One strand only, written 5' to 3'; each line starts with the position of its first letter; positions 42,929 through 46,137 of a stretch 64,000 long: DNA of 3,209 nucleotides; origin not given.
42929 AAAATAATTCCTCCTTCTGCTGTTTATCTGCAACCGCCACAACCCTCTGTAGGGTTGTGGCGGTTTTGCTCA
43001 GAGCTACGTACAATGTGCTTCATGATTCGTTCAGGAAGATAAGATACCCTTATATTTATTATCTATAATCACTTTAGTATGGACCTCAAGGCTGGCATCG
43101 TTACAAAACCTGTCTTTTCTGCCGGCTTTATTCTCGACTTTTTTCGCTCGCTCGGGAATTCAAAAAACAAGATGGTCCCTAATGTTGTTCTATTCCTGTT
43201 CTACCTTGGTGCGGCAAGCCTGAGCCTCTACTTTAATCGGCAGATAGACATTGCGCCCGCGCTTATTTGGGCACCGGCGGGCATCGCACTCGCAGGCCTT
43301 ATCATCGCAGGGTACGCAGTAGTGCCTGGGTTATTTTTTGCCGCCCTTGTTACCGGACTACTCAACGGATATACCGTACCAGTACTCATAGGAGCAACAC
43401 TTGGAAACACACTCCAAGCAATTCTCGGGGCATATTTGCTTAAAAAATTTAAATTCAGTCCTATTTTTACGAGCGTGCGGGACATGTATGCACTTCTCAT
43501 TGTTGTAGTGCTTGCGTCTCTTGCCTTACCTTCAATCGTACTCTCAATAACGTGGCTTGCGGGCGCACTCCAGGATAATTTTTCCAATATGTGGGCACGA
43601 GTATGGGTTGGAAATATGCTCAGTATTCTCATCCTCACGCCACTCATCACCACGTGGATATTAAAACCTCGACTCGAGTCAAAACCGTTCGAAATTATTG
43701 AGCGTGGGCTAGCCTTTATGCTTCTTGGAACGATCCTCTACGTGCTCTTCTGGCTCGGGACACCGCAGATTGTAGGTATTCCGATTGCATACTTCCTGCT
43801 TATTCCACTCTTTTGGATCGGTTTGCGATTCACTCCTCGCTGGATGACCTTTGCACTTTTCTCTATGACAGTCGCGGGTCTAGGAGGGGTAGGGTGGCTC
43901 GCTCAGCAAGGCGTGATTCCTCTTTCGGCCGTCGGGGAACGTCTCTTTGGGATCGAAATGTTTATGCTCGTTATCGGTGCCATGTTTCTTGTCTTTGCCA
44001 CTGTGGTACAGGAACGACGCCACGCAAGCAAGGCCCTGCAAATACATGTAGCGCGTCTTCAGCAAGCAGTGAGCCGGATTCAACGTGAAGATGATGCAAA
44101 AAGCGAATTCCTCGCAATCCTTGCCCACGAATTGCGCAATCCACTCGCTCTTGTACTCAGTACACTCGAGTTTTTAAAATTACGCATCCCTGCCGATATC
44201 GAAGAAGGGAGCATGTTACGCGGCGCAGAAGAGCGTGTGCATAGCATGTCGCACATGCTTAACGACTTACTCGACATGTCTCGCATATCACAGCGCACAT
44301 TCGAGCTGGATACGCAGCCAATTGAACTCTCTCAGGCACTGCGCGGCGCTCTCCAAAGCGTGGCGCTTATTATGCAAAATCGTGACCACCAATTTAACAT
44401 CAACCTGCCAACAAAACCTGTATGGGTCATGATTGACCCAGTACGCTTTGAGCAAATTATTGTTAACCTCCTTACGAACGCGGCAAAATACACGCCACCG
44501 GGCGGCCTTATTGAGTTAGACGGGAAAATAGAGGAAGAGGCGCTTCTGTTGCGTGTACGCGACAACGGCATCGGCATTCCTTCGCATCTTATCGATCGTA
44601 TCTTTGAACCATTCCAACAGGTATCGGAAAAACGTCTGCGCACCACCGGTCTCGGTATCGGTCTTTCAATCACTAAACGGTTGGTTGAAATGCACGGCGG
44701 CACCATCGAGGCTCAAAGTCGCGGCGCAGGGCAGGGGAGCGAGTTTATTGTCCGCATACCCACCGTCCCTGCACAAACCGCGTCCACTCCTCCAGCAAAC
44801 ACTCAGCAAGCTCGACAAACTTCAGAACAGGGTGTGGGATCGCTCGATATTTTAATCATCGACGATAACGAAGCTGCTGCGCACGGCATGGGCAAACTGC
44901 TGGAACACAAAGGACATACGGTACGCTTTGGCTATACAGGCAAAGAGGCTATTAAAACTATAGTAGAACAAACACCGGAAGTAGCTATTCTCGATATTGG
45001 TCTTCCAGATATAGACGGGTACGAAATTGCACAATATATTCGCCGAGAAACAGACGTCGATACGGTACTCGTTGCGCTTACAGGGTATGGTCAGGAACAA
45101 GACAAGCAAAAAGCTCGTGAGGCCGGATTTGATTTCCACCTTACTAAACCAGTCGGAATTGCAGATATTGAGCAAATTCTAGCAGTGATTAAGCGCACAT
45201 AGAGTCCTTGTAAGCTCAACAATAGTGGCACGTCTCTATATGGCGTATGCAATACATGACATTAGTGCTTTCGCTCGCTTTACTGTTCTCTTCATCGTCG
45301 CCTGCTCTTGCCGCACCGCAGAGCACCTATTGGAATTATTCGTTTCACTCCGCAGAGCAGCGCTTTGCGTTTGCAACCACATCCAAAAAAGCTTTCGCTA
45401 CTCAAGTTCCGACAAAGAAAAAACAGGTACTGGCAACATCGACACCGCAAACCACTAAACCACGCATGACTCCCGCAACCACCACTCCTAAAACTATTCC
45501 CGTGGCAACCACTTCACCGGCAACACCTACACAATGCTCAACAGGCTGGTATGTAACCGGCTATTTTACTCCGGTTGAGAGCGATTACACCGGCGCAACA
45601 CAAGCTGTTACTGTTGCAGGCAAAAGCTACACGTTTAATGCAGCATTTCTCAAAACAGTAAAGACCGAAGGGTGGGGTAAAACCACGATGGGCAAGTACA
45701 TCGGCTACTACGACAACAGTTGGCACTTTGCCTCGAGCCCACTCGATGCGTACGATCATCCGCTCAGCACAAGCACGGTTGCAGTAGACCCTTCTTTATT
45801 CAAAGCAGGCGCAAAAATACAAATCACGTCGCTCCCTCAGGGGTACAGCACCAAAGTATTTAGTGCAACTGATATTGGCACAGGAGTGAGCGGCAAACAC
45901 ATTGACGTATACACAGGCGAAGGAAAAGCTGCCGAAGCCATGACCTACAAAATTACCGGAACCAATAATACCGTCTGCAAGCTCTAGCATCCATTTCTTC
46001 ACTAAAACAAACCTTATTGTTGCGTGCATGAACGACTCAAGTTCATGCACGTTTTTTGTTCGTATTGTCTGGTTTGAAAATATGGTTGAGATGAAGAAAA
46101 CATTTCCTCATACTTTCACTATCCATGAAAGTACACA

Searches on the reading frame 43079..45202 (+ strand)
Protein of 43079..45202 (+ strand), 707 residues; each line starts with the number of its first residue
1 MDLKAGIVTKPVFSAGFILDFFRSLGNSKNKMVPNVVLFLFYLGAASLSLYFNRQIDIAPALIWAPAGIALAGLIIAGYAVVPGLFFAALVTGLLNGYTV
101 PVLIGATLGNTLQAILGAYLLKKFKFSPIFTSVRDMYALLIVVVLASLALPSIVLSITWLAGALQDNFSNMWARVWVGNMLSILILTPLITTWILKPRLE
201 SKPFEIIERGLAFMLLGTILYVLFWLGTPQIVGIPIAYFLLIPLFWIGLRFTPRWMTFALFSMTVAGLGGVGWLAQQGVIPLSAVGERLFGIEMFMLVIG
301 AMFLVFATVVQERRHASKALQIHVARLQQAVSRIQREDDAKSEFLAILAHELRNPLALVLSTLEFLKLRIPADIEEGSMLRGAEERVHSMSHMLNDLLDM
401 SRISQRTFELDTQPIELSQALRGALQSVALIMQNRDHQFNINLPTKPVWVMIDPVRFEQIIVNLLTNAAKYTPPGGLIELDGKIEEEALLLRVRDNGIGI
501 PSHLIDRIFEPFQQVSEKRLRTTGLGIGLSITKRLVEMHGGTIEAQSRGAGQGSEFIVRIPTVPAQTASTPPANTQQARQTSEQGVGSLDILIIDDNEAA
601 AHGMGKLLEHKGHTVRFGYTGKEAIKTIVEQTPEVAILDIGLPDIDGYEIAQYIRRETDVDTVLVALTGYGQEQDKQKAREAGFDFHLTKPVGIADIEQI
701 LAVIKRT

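Call 53: search_protein_families(library=pfam, proteins=[window:43079-45202:+], max_evalue=0.001)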
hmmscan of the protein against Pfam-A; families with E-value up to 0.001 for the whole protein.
window:43079-45202:+ (707 aa): 4 families
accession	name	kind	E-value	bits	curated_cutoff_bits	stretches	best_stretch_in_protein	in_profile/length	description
PF02518.31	HATPase_c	-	1.5e-26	93.5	26.4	1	453-562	2-109/111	Histidine kinase-, DNA gyrase B-, and HSP90-like ATPase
PF00072.30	Response_reg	-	4.3e-22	78.8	30.2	1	591-701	1-110/111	Response regulator receiver domain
PF05231.19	MASE1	-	7.9e-17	61.7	29.8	1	39-314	8-299/299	MASE1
PF00512.31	HisKA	-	1.8e-13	50.8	26.9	1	340-405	1-65/66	His Kinase A (phospho-acceptor) domain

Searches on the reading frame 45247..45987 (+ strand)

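Call 53: search_protein_families(library=pfam, proteins=[window:45247-45987:+], max_evalue=0.001)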
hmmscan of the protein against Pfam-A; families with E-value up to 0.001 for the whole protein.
window:45247-45987:+ (246 aa): 1 family
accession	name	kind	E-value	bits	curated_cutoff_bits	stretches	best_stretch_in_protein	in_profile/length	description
PF06725.17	3D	-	2.2e-09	37.8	23.8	1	176-231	1-57/72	3D domain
